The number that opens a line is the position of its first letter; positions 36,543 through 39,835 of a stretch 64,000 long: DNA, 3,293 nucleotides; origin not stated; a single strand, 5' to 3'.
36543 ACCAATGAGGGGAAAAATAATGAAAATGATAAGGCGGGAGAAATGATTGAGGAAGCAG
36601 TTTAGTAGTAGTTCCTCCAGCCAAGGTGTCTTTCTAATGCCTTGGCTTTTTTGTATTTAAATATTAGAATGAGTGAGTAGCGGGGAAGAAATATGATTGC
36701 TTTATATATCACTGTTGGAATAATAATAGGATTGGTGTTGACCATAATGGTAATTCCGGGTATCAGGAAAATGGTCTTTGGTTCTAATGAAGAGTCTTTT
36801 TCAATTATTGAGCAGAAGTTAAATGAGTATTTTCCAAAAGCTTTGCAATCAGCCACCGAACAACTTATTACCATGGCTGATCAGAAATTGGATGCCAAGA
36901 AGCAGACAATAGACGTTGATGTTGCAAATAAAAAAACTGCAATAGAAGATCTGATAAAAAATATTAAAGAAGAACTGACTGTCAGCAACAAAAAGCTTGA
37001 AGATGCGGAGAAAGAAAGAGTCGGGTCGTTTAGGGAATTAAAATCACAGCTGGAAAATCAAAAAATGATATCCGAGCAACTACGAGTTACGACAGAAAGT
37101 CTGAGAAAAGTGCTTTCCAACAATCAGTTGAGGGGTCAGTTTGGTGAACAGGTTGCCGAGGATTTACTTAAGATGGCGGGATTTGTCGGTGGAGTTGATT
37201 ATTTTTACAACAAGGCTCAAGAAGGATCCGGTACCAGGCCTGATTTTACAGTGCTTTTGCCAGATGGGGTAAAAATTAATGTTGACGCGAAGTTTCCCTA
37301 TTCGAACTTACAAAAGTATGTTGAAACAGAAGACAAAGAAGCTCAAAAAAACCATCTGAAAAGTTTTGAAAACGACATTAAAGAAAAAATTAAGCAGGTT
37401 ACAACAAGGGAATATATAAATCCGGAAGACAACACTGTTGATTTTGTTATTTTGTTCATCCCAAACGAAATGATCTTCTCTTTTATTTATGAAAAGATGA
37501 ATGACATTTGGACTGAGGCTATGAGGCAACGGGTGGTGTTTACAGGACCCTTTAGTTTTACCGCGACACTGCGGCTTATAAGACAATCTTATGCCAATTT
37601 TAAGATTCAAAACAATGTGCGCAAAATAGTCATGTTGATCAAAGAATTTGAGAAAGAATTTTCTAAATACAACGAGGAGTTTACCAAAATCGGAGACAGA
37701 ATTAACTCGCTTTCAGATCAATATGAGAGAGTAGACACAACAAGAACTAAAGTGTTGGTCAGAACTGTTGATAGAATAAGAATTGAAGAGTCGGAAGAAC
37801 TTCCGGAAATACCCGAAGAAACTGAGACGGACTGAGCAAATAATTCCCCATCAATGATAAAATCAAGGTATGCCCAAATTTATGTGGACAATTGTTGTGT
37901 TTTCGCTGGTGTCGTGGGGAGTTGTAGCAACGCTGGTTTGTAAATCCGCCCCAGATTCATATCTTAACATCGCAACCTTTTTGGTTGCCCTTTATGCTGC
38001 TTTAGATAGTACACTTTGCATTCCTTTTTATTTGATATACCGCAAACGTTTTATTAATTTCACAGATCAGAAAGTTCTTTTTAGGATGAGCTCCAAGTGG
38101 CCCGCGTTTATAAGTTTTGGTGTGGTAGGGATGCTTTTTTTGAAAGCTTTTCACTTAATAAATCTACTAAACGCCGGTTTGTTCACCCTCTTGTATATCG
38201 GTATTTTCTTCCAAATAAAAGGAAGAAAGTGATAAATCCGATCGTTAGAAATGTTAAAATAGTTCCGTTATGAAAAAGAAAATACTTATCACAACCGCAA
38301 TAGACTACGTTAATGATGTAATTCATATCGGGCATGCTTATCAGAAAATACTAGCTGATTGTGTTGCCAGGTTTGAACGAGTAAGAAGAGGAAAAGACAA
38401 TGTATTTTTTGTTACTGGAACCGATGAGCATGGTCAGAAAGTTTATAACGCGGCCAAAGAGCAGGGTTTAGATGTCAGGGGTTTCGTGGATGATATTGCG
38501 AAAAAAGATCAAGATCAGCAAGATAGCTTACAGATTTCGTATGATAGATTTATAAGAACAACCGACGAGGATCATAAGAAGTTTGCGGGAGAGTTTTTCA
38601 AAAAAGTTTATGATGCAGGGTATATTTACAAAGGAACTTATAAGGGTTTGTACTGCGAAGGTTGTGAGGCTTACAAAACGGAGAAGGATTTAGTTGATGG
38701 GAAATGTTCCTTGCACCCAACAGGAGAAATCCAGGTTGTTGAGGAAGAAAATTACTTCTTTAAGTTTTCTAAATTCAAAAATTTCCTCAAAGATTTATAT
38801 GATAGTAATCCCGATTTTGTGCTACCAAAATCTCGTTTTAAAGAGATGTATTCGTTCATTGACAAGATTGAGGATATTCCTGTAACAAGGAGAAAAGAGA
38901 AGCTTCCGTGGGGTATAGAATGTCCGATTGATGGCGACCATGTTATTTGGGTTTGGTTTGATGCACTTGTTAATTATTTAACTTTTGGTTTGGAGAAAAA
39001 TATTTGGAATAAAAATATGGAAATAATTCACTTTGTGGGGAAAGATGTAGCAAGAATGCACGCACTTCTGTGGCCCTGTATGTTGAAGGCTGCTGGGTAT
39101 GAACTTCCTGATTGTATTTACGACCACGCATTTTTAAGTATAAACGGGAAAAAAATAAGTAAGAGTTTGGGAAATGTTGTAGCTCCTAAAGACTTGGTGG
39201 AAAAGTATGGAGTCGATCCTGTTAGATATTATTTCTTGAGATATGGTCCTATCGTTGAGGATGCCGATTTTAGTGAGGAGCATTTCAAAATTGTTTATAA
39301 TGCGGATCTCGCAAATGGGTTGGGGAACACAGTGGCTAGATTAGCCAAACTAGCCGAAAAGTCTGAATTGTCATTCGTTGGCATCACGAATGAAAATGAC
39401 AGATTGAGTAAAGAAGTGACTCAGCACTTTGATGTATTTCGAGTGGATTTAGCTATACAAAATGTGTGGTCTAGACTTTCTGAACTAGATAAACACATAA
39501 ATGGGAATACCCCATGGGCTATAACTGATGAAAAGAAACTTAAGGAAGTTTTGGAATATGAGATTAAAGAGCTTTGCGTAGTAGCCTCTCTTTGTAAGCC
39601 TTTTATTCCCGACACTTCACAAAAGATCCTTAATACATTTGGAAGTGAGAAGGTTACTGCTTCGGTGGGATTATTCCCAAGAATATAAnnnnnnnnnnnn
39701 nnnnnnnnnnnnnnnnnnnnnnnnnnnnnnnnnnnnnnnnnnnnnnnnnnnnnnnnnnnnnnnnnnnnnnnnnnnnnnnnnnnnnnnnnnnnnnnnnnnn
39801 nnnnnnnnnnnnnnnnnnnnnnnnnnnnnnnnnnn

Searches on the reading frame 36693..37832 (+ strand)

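Call 77: search_protein_families(library=pfam, proteins=[window:36693-37832:+], max_evalue=0.01)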
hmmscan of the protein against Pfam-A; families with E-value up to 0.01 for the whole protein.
window:36693-37832:+ (380 aa): 2 families
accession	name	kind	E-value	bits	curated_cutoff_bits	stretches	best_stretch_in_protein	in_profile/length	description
PF02646.22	RmuC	-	2.6e-67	227.4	26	1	83-363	2-282/291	RmuC family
PF19350.4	DUF5928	-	0.0023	17.8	27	1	79-146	186-253/256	Family of unknown function (DUF5928)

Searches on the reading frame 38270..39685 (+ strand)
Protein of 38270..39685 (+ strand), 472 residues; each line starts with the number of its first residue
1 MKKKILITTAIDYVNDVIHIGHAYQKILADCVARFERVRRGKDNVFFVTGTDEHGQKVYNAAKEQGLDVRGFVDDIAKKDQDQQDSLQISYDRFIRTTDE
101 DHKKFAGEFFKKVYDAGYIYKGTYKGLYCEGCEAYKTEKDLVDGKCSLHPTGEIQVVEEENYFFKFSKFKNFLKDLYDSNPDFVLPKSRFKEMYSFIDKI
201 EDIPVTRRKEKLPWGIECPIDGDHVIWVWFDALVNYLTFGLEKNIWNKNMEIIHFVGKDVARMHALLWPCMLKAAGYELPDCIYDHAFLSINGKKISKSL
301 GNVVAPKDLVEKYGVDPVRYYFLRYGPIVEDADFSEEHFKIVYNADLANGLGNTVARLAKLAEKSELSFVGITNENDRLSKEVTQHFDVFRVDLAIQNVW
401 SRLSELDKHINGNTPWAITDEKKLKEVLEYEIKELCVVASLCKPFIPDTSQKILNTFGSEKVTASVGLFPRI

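Call 3: search_protein_families(library=pfam, proteins=[window:38270-39685:+], max_evalue=1)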
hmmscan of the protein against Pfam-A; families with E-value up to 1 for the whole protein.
window:38270-39685:+ (472 aa): 9 families
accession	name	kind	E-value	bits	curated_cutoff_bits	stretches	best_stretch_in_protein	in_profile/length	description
PF09334.17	tRNA-synt_1g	-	1.5e-93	314.1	20.1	2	139-358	162-390/391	tRNA synthetases class I (M)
PF00133.28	tRNA-synt_1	-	1e-20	74.4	22.7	2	7-220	27-245/414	tRNA synthetases class I (I, L, M and V)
PF01406.26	tRNA-synt_1e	-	4.2e-14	53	27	2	14-188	19-173/301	tRNA synthetases class I (C) catalytic domain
PF08264.19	Anticodon_1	-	0.00053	20.3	25.1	1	374-462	6-98/148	Anticodon-binding domain of tRNA ligase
PF19303.5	Anticodon_3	-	0.0029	17.9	23.5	1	383-461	25-105/152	Anticodon binding domain of methionyl tRNA ligase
PF01921.24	tRNA-synt_1f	-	0.003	17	27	1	278-327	265-314/360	tRNA synthetases class I (K)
PF17836.7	PglD_N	-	0.032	15.2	23.4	0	48-83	4-40/78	PglD N-terminal domain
PF18821.6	LPD7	-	0.11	12.9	27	1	48-84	56-90/92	Large polyvalent protein-associated domain 7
PF16630.10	APC_u5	-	0.22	13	27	1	74-123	23-72/100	Unstructured region on APC between 1st and 2nd catenin-bdg motifs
